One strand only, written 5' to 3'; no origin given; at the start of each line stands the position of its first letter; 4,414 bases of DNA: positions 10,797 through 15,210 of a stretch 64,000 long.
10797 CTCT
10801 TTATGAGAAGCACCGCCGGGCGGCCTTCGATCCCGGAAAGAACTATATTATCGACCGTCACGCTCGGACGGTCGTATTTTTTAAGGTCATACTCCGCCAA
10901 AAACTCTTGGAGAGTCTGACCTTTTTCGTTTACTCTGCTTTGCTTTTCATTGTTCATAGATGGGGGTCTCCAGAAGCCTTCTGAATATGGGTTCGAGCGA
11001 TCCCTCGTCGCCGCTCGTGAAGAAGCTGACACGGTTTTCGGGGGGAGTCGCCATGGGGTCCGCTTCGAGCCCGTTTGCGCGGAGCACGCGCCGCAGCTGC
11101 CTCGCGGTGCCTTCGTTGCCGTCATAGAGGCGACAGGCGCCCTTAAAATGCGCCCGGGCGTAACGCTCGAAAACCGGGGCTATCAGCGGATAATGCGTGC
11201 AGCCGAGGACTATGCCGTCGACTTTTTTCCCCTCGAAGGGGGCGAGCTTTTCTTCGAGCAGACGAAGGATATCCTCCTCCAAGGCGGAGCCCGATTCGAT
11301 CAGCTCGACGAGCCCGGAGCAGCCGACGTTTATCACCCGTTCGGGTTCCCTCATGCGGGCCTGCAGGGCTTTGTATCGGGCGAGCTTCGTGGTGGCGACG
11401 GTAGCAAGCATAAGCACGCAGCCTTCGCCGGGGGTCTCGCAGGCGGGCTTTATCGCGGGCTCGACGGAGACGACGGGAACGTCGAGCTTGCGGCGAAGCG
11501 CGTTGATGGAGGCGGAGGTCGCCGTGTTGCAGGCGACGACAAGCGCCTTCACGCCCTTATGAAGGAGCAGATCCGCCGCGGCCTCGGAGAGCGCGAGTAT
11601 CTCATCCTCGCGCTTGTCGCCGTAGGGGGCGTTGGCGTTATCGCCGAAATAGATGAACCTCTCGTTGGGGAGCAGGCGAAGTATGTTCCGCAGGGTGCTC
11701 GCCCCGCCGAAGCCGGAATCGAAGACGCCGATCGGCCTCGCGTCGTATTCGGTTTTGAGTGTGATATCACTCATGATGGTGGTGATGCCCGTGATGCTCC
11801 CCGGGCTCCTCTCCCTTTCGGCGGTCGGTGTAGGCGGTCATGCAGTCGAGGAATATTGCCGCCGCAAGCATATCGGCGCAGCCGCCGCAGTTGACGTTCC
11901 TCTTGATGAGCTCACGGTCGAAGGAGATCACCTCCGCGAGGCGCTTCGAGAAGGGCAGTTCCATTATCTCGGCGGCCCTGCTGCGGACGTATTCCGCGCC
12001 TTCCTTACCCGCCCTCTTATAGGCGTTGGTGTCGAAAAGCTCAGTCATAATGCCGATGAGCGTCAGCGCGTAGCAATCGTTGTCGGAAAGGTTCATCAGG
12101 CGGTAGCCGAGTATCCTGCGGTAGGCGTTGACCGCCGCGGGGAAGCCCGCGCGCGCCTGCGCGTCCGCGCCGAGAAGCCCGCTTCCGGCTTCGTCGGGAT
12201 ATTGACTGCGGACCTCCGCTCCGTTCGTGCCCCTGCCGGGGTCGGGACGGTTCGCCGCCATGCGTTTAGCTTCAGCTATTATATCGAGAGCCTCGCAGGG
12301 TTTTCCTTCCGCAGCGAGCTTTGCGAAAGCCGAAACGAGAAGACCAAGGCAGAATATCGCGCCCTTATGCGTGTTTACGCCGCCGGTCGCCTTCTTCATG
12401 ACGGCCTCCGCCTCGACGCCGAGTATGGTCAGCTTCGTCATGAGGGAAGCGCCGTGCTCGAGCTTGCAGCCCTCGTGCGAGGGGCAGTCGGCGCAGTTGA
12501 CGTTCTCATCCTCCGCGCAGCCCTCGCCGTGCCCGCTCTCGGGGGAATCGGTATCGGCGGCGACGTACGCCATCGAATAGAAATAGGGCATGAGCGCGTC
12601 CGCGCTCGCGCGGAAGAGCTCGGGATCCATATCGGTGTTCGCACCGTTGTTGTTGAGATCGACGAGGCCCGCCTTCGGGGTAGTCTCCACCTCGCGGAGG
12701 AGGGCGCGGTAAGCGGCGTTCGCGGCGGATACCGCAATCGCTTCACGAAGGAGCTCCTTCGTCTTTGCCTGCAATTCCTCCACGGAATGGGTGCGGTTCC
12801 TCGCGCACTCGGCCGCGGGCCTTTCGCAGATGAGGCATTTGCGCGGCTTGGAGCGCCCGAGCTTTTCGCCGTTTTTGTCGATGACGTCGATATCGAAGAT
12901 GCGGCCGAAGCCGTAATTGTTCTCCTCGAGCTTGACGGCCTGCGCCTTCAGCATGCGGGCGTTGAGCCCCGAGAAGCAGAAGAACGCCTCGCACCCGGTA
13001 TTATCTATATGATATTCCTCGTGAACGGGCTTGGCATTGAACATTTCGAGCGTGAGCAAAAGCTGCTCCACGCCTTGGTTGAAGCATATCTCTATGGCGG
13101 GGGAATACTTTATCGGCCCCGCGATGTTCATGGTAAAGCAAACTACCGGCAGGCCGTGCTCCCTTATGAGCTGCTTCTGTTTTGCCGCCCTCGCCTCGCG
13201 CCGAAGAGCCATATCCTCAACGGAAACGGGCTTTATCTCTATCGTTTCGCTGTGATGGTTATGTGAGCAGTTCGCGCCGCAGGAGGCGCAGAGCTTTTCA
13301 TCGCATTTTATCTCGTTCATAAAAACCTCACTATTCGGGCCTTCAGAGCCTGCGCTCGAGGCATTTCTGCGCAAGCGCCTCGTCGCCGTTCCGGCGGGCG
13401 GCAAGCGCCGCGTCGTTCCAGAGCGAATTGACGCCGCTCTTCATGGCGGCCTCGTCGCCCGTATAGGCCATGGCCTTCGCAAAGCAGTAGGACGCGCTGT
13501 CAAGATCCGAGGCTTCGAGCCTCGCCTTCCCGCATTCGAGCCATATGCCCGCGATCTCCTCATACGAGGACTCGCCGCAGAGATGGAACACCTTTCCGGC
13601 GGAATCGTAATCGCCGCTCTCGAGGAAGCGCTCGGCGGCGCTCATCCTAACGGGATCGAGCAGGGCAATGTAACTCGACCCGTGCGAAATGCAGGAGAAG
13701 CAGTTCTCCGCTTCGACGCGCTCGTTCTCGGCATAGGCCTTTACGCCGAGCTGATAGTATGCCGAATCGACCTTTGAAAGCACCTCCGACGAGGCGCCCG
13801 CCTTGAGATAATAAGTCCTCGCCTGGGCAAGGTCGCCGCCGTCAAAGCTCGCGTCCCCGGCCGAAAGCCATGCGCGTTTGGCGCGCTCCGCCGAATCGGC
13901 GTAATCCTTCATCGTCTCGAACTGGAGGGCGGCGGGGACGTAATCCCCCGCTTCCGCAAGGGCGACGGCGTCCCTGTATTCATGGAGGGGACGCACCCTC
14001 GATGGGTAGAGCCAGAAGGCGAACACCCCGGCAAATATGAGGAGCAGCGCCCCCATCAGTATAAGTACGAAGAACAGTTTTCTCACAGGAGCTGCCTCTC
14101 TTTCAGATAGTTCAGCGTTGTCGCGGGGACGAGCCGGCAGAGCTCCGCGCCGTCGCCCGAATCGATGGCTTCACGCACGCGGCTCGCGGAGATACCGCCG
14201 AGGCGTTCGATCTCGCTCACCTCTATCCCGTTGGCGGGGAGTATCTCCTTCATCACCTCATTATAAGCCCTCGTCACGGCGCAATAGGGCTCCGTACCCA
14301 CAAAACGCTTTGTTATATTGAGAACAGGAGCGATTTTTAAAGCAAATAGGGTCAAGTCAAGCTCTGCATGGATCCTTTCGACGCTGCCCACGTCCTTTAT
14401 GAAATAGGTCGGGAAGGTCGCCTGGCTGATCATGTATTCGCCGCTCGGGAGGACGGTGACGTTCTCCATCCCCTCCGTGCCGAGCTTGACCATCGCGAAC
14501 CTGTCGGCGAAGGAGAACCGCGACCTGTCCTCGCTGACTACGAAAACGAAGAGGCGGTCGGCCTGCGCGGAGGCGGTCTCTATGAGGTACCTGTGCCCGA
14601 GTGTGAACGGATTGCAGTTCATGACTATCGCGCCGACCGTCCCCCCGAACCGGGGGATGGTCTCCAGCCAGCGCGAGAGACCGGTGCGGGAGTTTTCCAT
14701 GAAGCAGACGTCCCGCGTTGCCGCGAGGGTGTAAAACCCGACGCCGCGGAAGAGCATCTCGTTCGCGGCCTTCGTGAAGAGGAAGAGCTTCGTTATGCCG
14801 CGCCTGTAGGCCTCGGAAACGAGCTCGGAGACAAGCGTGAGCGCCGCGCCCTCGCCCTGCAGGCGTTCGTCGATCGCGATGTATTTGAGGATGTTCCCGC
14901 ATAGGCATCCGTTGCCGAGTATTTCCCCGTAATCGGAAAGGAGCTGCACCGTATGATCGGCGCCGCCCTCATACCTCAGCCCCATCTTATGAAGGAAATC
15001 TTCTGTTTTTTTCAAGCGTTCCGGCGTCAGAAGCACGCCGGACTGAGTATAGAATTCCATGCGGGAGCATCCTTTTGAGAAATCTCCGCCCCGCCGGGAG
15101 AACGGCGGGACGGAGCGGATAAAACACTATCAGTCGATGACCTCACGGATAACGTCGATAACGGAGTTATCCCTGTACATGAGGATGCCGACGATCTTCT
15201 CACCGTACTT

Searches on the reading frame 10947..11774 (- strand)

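Call 65: search_protein_families(library=pfam, proteins=[window:10947-11774:-], max_evalue=0.001)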
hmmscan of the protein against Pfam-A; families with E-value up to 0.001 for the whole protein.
window:10947-11774:- (275 aa): 2 families
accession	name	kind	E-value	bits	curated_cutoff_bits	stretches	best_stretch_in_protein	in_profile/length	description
PF01177.27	Asp_Glu_race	-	1.1e-18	68.3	31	1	44-225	34-209/211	Asp/Glu/Hydantoin racemase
PF00532.27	Peripla_BP_1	-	0.00092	19.2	22.2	0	64-115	47-95/281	Periplasmic binding proteins and sugar binding domain of LacI family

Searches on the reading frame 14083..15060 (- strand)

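Call 66: search_protein_families(library=pfam, proteins=[window:14083-15060:-], max_evalue=0.001)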
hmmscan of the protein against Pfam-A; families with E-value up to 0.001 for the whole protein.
window:14083-15060:- (325 aa): 2 families
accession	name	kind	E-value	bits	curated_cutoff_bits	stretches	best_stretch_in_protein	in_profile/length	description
PF08218.17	Citrate_ly_lig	-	2e-71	239.9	20.9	1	142-319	1-182/182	Citrate lyase ligase C-terminal domain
PF01467.32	CTP_transf_like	-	4.2e-05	24.2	21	1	150-297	7-132/133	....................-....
